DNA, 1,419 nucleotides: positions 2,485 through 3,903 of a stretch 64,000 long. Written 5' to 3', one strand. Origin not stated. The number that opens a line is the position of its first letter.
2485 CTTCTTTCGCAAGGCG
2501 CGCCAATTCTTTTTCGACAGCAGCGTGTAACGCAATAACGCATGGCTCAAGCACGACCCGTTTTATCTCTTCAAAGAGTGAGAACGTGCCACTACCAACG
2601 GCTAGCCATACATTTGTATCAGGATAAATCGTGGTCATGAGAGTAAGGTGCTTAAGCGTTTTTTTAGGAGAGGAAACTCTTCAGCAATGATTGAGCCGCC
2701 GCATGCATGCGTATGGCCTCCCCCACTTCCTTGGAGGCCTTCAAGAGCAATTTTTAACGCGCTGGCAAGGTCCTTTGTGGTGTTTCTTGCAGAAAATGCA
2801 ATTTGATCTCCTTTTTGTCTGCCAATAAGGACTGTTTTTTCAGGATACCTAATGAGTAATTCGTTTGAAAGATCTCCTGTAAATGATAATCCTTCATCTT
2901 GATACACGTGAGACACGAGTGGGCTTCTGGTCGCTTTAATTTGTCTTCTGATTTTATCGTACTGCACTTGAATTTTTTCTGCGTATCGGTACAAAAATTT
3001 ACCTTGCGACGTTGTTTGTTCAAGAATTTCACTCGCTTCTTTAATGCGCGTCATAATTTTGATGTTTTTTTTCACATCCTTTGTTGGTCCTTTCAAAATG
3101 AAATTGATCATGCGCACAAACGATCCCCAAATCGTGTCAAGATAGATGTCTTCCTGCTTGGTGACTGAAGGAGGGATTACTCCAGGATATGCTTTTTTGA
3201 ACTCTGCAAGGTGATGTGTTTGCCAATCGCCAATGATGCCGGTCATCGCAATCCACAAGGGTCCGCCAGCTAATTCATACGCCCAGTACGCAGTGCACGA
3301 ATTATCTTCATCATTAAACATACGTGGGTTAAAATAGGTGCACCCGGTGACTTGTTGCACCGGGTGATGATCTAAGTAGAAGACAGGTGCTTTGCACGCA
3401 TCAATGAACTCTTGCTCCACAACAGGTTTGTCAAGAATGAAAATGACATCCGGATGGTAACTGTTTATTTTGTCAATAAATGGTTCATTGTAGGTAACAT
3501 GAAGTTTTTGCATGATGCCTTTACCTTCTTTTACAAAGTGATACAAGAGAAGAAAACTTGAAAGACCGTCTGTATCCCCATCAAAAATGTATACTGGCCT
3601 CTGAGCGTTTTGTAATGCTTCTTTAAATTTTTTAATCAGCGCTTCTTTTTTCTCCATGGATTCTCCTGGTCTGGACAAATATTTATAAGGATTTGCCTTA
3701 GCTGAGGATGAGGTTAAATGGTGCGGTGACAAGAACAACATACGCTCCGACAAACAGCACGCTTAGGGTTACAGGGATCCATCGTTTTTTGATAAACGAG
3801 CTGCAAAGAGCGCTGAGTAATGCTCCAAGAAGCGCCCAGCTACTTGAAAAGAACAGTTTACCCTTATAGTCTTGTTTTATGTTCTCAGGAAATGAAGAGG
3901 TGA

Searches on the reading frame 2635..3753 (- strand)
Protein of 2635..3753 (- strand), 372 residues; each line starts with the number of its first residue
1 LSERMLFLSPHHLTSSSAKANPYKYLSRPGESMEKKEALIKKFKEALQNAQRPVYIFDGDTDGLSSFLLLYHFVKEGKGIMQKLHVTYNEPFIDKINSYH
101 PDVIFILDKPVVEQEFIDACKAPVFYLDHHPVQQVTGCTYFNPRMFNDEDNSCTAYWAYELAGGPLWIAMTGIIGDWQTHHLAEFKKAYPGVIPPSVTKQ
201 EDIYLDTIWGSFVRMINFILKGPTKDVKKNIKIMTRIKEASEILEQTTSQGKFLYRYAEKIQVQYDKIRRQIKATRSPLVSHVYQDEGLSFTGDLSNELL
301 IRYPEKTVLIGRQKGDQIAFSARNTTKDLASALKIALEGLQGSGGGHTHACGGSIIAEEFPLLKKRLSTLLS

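Call 42: search_protein_families(library=pfam, proteins=[window:2635-3753:-], max_evalue=0.001)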
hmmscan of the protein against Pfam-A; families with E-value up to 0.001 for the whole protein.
window:2635-3753:- (372 aa): 2 families
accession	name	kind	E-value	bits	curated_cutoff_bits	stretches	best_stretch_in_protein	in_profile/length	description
PF01368.27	DHH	-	6e-08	33.4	28.1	1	59-162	10-102/125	DHH family, N-terminal domain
PF02272.25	DHHA1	-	1.2e-07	32.5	25.9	1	296-370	22-99/102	DHHA1 domain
